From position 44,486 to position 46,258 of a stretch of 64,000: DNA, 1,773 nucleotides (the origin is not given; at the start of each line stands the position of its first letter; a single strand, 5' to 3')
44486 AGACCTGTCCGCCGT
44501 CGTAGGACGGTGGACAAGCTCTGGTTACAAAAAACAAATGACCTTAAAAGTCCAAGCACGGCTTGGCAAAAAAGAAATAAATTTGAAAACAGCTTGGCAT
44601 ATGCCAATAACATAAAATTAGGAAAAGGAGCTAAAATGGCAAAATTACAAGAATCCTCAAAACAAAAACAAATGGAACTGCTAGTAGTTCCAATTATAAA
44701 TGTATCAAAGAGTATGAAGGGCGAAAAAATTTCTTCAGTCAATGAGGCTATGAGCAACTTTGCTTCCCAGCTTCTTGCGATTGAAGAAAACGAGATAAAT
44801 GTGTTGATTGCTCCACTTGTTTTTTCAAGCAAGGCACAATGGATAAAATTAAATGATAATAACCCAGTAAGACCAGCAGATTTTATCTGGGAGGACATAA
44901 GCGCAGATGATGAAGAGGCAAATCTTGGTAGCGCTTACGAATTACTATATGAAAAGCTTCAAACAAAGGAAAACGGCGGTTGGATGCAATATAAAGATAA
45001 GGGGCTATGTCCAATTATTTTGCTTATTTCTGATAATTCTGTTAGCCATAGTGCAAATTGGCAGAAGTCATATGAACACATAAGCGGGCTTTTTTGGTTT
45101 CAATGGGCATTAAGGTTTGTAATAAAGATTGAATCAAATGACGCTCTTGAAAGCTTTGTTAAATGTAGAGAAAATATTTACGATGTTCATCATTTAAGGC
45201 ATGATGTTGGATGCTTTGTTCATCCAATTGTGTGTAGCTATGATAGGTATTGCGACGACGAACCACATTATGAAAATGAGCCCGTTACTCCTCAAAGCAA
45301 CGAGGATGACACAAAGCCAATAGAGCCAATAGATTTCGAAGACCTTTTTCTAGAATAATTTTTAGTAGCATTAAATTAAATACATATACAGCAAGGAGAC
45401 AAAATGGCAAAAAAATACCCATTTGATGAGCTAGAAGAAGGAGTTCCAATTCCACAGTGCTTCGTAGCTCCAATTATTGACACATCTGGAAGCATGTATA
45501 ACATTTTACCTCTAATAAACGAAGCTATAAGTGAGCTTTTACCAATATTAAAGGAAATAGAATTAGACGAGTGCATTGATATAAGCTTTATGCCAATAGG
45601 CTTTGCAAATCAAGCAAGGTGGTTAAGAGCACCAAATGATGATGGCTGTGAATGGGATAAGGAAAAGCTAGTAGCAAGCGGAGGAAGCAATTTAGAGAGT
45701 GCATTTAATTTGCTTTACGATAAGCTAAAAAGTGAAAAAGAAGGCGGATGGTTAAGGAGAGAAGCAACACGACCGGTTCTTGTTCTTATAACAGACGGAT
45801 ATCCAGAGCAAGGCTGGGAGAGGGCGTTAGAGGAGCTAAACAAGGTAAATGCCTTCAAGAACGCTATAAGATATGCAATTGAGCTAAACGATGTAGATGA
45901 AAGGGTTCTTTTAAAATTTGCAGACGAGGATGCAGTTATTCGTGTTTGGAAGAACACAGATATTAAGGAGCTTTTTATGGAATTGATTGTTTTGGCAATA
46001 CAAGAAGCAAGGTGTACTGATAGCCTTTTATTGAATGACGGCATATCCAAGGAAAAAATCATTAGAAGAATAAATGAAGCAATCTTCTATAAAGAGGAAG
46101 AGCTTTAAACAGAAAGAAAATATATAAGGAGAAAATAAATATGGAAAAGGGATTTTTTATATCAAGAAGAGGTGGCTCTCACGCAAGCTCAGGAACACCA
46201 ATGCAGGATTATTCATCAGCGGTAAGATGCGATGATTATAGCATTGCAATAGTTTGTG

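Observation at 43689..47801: Four vWA paralogs surround the PP2C gene, and one has every MIDAS position substituted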

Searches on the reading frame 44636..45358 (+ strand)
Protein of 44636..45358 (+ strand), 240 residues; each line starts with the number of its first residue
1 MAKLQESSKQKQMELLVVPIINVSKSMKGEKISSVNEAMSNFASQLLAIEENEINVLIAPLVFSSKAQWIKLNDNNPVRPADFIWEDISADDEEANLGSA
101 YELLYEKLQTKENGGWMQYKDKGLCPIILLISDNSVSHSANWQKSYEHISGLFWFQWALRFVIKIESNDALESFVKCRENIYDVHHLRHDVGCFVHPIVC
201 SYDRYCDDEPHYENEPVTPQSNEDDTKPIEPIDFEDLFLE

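Call 3: search_protein_families(library=pfam, proteins=[window:44636-45358:+], max_evalue=0.1)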
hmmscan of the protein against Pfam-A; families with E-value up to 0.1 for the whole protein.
window:44636-45358:+ (240 aa): 1 family
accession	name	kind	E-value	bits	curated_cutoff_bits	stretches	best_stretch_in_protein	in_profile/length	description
PF00092.34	VWA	-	0.00045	20.9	23.8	1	18-133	3-113/174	von Willebrand factor type A domain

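Call 4: search_protein_families(library=ncbifam, proteins=[window:44636-45358:+], max_evalue=0.1)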
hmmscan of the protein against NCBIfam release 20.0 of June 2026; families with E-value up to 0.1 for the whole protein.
window:44636-45358:+ (240 aa): 0 families

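Call 5: search_protein_families(library=padloc, proteins=[window:44636-45358:+], max_evalue=0.1)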
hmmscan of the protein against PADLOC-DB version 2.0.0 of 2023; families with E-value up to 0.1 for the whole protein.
window:44636-45358:+ (240 aa): 0 families

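Call 9: find_homologous_proteins(query=window:44636-45358:+, max_evalue=0.001)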
Query window:44636-45358:+ (240 aa): 2 proteins with E <= 0.001 among 172 candidates.
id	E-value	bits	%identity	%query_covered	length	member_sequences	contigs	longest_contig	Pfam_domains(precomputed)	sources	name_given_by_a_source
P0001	1.9e-159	546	100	100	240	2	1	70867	-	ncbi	-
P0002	1.3e-39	154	46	79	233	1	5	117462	PF00092.35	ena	-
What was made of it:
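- Tried and rejected: The first word-indexed homolog search with vWA2 returned only itself and P0002 (call 9).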

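Call 12: find_encoding_contigs(protein=P0002, flank=10000, max_places=5)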
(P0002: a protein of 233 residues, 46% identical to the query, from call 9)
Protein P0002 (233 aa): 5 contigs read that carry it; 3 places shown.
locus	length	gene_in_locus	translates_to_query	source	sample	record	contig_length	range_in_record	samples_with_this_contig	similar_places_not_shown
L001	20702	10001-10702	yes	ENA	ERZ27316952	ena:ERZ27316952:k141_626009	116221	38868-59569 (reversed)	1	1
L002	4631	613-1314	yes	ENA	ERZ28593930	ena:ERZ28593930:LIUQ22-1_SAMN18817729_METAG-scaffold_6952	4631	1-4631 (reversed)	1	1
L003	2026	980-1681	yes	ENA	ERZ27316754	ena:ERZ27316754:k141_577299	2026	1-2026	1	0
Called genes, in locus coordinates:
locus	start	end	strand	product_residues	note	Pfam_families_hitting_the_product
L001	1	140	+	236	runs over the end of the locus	PF01182:Glucosamine_iso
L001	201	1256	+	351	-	PF13676:TIR_2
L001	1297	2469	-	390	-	PF01966:HD, PF13671:AAA_33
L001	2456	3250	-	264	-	PF09414:RNA_ligase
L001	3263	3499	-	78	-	-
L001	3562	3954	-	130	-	-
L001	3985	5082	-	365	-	PF00150:Cellulase, PF02836:Glyco_hydro_2_C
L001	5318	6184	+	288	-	-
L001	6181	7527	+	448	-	-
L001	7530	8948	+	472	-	PF00069:Pkinase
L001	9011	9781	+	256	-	PF00092:VWA, PF13519:VWA_2 (faint)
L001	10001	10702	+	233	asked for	PF00092:VWA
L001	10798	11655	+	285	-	-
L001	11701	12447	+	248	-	-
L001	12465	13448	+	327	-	PF13672:PP2C_2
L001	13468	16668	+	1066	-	PF01580:FtsK_SpoIIIE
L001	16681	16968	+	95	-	-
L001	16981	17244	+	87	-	PF06013:WXG100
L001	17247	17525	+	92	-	-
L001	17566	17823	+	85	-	-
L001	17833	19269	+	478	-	PF14932:HAUS-augmin3 (faint)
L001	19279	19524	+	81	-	-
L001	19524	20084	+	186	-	-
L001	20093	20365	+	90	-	-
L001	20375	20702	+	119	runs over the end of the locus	-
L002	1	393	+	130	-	?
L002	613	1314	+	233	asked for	PF00092:VWA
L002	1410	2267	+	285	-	-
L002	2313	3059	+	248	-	-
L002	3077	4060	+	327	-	PF13672:PP2C_2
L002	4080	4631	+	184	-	?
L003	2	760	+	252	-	?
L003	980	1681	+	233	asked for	PF00092:VWA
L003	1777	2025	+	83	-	?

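Call 13: find_encoding_contigs(protein=P0001, flank=10000, max_places=3)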
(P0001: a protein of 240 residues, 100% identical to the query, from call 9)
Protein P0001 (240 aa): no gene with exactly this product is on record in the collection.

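Call 37: search_protein_representatives(alignment_id=A3)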
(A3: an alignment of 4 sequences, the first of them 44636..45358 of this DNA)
Query: 4 sequences, 234 profile positions. Proteins with E-value up to 0.001 (for the whole library): 2534; up to 1e-10: 1228; up to 1e-30: 59. The best 150 are listed.
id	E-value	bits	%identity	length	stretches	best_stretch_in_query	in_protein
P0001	1.3e-102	358.5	-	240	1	1-233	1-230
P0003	1.0e-94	332.6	-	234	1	1-233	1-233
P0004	6.6e-87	307.0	-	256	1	1-222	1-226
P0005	1.4e-65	237.2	-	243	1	9-209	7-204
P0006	4.2e-61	222.6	-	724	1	15-226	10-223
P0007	1.4e-59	217.6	-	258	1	9-215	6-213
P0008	4.4e-57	209.4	-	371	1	8-202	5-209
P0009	4.3e-56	206.2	-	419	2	19-189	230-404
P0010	7.1e-56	205.5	-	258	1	8-229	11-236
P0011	3.4e-52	193.4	-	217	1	15-191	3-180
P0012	1.6e-50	187.9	-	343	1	9-221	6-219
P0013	5.2e-50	186.3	-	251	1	1-217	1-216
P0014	7.0e-48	179.3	-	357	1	11-227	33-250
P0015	2.7e-46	174.1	-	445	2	19-200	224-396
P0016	8.9e-46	172.4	-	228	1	19-220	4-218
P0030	2.8e-36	141.3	-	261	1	13-209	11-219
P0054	2.5e-31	125.1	-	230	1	15-211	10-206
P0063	4.8e-30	120.9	-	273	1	11-193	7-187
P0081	1.4e-28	116.1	-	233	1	12-189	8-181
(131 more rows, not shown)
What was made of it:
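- On TerY-P triad: A profile of vWA1-3 + P0002 finds 2534 representatives (call 37).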

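Call 39: predict_structure(alignment_id=A3)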
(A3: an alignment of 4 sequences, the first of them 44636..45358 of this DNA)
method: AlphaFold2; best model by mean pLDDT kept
length: 240 residues; sequences in the alignment: 4
mean_pLDDT: 69.2   pTM: 0.70
mean pLDDT of the five models: 69.2, 67.7, 65.0, 62.7, 37.7
residues with pLDDT >= 90: 21; 70-90: 119; 50-70: 47; < 50: 53
segments of 3 or more residues with pLDDT < 50: 1-10, 200-240
pLDDT, mean of each block of 10 residues (from residue 1): 38 80 88 91 83 81 88 81 90 81 81 54 77 69 78 75 70 69 75 57 39 34 40 42
secondary structure, 60 per line:
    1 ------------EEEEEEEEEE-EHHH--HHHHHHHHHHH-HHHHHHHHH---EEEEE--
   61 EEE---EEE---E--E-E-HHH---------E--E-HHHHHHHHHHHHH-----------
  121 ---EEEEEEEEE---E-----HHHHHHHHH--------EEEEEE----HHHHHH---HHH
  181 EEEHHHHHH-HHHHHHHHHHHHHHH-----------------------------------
elements in order: E13-22 H30-40 H42-50 E54-58 E61-63 E67-69 H97-109 E124-132 H142-150 E159-164 H169-174 E181-183 H184-189 H191-205
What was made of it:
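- On Metal-binding (MIDAS-competent) vWA domain, asked of vWA2 only: The AF2 model has pTM 0.70 (call 39).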

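Call 45: fold_search(model_id=the predicted structure, library=pdb)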
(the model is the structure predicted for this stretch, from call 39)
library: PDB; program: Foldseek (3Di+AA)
matches with E <= 10: 1188; with E <= 0.001: 277
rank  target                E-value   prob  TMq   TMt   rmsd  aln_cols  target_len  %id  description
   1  2i6s_A                9.0e-09  1.00  0.52  0.27   4.9       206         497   16  Complement component C2a (released 2006-10-17)
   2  8fzu_A                1.5e-08  1.00  0.57  0.54   3.7       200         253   14  The von Willebrand factor A domain of human capillary morphogenesis gene II, flexibly fused to the 1TEL crystallizatio (released 2023-07-19)
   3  9ykb_A                2.1e-08  1.00  0.58  0.55   3.5       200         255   14  The von Willebrand factor A domain of human capillary morphogenesis gene II, fused to the 1TEL crystallization chapero (released 2025-10-22)
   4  2odp_A                2.3e-08  1.00  0.53  0.28   5.3       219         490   17  Complement component C2a, the catalytic fragment of C3- and C5-convertase of human complement (released 2007-02-06)
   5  9ykb_B                5.8e-08  1.00  0.58  0.55   3.6       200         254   14  The von Willebrand factor A domain of human capillary morphogenesis gene II, fused to the 1TEL crystallization chapero (released 2025-10-22)
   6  2odq_A                6.2e-08  1.00  0.51  0.27   6.9       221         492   16  Complement component C2a, the catalytic fragment of C3- and C5-convertase of human complement (released 2007-02-06)
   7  6fpy_B                6.6e-08  1.00  0.50  0.22   5.0       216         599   15  Inter-alpha-inhibitor heavy chain 1, wild type (released 2019-02-27)
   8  9c4f_I                6.6e-08  1.00  0.49  0.60   5.3       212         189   16  Infectious B19V capsid (released 2024-10-16)
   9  2i6q_A                7.0e-08  1.00  0.52  0.26   6.2       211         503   16  Complement component C2a (released 2006-10-17)
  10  6fpy_A                7.9e-08  1.00  0.50  0.22   5.0       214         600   13  Inter-alpha-inhibitor heavy chain 1, wild type (released 2019-02-27)
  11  6fpz_A                1.2e-07  1.00  0.51  0.23   4.9       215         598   15  Inter-alpha-inhibitor heavy chain 1, D298A (released 2019-02-27)
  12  8fzu_C                1.6e-07  1.00  0.58  0.55   3.5       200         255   14  The von Willebrand factor A domain of human capillary morphogenesis gene II, flexibly fused to the 1TEL crystallizatio (released 2023-07-19)
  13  9qk2_E                2.1e-07  1.00  0.52  0.27   6.8       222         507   17  Structure of the Complement classical and lectin pathway C3 convertase in complex with substrate C3 (released 2025-12-24)
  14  8fz4_A                2.4e-07  1.00  0.57  0.75   3.4       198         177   14  The von Willebrand factor A domain of Anthrax toxin receptor 2 (released 2023-03-01)
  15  9hll_A                2.6e-07  1.00  0.51  0.66   3.7       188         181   14  murine aM I-domain in complex with nanobody aCR3 (released 2025-12-17)
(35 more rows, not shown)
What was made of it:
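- On Metal-binding (MIDAS-competent) vWA domain, asked of vWA2 only: Foldseek probability is 1.00 to C2a, CMG2, ITIH1 and integrin alpha-M I domain (call 45).
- The predicted fold is vWA (calls 39, 45).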

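Call 60: search_protein_families(library=pfam, proteins=[L001:17833-19269:+], max_evalue=1)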
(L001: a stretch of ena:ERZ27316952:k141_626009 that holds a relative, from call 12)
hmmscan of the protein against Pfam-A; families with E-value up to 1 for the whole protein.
L001:17833-19269:+ (478 aa): 57 families (the best 25 are shown)
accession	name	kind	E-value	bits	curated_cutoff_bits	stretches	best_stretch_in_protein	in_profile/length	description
PF19220.6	Rod_CreS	-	7.1e-06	25.7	100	1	24-212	13-197/359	Crescentin, rod domain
PF14932.11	HAUS-augmin3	-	1.6e-05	25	29.4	1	85-191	56-163/260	HAUS augmin-like complex subunit 3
PF04108.17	ATG17_like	-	0.0011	18.9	43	1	21-136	163-293/355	Autophagy protein ATG17-like domain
PF14362.11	DUF4407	-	0.0023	17.7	31.3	1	37-181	122-243/297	Domain of unknown function (DUF4407)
PF17681.6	GCP_N_terminal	-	0.0031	17.6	29.4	1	27-77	47-99/297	Gamma tubulin complex component N-terminal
PF16326.10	ABC_tran_CTD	-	0.0041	17.8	32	1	108-162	8-57/69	ABC transporter C-terminal domain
PF20792.2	VCD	-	0.0043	16.8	27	1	231-326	139-233/240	VopL C-terminal dimerization domain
PF16888.10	YwqH-like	-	0.0047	17.6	33.7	1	111-141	6-35/123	YwqH-like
PF04513.17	Baculo_PEP_C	-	0.0063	17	38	1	146-197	38-89/140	Baculovirus polyhedron envelope protein, PEP, C terminus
PF10046.14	BLOC1_2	-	0.0066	17.2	33.4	1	107-187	12-91/96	Biogenesis of lysosome-related organelles complex-1 subunit 2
PF01544.23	CorA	-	0.011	15.5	27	1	15-142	109-226/292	CorA-like Mg2+ transporter protein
PF06419.17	COG6_N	-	0.014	15.9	27.4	1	61-125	28-92/114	Conserved oligomeric complex COG6, N-terminal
PF04632.18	FUSC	-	0.014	14.5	30.9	1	121-187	187-256/660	Fusaric acid resistance protein family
PF13863.11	DUF4200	-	0.02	15.7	29.7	0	106-135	78-107/119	Domain of unknown function (DUF4200)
PF05791.16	Bacillus_HBL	-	0.022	15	29.1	0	113-172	107-166/177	Bacillus haemolytic enterotoxin (HBL)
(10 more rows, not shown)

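Call 88: find_encoding_contigs(protein=P0005, flank=8000, max_places=2)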
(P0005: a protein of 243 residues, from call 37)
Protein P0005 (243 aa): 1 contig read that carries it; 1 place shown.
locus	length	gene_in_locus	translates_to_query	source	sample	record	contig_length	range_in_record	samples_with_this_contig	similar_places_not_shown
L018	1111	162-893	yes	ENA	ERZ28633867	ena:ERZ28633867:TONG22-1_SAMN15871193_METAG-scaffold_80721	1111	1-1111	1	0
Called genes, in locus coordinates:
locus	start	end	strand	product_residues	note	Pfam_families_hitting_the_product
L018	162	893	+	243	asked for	PF00092:VWA (faint)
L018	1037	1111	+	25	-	?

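Call 89: find_encoding_contigs(protein=P0054, flank=8000, max_places=2)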
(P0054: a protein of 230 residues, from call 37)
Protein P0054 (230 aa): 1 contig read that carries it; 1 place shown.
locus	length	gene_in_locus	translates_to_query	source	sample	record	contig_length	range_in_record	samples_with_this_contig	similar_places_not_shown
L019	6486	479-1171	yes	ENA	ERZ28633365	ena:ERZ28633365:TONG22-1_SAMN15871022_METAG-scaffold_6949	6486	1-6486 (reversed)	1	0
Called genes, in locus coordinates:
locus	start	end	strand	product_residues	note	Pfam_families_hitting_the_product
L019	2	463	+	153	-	?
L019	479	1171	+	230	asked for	PF00092:VWA (weak)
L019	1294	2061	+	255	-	PF00092:VWA, PF13519:VWA_2 (faint)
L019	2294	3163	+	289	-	PF13672:PP2C_2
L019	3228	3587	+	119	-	PF15616:TerY_C (faint)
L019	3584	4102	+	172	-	-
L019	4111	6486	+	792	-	?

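Call 90: find_encoding_contigs(protein=P0063, flank=8000, max_places=1)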
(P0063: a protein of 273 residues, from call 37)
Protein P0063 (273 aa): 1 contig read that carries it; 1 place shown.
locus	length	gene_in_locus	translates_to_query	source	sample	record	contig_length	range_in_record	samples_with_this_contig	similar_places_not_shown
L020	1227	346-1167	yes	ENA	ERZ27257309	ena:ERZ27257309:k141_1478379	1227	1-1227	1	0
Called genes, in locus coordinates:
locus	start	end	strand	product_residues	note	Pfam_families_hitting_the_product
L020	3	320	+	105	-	?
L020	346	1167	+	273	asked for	-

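Call 91: find_encoding_contigs(protein=P0030, flank=8000, max_places=1)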
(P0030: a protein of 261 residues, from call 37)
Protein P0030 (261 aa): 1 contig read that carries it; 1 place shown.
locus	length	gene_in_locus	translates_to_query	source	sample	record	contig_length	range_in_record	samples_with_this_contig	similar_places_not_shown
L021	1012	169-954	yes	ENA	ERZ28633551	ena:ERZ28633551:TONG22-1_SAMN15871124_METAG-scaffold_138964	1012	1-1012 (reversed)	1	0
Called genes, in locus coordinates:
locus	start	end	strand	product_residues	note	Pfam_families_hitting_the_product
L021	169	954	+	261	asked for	-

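Call 92: find_encoding_contigs(protein=P0081, flank=8000, max_places=1)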
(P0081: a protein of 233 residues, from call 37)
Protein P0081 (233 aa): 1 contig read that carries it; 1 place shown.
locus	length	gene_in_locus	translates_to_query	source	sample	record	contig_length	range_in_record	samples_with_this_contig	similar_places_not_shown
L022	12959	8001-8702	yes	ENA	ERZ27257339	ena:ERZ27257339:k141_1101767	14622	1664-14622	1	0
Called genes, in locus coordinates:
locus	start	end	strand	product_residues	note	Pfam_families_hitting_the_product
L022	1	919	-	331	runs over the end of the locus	PF00005:ABC_tran, PF02463:SMC_N (weak), PF13304:AAA_21 (weak), PF08352:oligo_HPY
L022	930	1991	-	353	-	PF12911:OppC_N, PF00528:BPD_transp_1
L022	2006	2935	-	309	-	PF19300:BPD_transp_1_N (weak), PF00528:BPD_transp_1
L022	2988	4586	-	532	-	PF00496:SBP_bac_5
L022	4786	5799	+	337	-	PF00266:Aminotran_5 (weak), PF01212:Beta_elim_lyase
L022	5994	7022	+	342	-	PF13690:CheX (weak)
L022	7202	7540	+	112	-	-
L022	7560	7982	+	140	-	-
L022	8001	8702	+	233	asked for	PF00092:VWA (faint)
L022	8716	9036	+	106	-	PF01706:FliG_C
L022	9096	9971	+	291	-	PF00763:THF_DHG_CYH, PF02882:THF_DHG_CYH_C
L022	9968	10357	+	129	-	-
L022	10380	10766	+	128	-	-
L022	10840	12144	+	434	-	PF00919:UPF0004, PF04055:Radical_SAM, PF01938:TRAM (weak)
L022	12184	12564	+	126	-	-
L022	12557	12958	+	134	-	?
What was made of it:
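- At least one degenerate family member (P0081) sits in a locus without a kinase or PP2C (call 92).
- Tried and rejected: That is not true of P0081 in L022 (call 92).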

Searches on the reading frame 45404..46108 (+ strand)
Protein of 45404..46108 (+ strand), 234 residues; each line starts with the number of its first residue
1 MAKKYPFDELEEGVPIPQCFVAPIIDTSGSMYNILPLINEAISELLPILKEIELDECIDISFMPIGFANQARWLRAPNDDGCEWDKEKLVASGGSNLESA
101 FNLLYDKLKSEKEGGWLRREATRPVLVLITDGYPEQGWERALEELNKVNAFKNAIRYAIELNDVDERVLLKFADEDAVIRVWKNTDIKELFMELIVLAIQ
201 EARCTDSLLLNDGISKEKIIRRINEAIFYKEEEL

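Call 3: search_protein_families(library=pfam, proteins=[window:45404-46108:+], max_evalue=0.1)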
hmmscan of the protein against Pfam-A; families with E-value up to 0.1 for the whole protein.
window:45404-46108:+ (234 aa): 2 families
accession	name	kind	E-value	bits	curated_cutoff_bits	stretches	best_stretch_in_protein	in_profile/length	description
PF00092.34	VWA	-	4.4e-08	34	23.8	1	24-189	5-167/174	von Willebrand factor type A domain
PF13519.12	VWA_2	-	8.4e-05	23.6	27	1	24-132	4-106/107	von Willebrand factor type A domain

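Call 4: search_protein_families(library=ncbifam, proteins=[window:45404-46108:+], max_evalue=0.1)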
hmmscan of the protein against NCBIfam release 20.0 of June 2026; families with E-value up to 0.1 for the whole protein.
window:45404-46108:+ (234 aa): 0 families

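Call 5: search_protein_families(library=padloc, proteins=[window:45404-46108:+], max_evalue=0.1)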
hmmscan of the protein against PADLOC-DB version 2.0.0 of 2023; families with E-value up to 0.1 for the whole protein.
window:45404-46108:+ (234 aa): 0 families
